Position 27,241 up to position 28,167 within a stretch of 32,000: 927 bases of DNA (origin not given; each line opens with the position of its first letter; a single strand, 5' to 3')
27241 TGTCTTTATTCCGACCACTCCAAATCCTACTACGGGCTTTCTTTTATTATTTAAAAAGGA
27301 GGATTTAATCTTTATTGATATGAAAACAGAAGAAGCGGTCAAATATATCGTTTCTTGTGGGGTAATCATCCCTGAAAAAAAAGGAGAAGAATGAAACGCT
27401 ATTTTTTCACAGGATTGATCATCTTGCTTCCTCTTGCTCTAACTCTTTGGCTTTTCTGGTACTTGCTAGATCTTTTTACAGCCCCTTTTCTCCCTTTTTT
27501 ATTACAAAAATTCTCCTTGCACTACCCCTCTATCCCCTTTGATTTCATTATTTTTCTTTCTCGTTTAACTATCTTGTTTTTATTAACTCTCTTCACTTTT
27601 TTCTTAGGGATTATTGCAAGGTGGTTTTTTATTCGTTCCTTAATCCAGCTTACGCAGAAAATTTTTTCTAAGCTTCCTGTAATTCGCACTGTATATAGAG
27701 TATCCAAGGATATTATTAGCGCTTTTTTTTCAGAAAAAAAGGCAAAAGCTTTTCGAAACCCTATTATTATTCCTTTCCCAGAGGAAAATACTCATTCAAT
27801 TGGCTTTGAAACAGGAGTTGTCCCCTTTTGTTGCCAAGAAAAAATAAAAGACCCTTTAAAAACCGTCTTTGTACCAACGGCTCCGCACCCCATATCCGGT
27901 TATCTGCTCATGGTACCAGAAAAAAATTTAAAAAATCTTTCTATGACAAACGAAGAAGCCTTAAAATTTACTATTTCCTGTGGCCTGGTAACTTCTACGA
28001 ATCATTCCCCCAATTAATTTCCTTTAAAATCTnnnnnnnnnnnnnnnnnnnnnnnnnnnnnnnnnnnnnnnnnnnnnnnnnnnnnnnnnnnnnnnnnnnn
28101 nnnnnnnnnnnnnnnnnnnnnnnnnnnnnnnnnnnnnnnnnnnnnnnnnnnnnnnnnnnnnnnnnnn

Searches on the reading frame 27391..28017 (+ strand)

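Call 3: search_protein_families(library=pfam, proteins=[window:27391-28017:+], max_evalue=0.01)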
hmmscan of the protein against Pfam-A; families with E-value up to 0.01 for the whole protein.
window:27391-28017:+ (208 aa): 1 family
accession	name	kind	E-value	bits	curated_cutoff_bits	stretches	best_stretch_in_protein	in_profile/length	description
PF04367.18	DUF502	-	5.2e-25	87.9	23.8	1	64-169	2-107/107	Protein of unknown function (DUF502)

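Call 4: search_protein_families(library=ncbifam, proteins=[window:27391-28017:+], max_evalue=0.01)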
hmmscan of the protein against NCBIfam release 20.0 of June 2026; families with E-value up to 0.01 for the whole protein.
window:27391-28017:+ (208 aa): 0 families
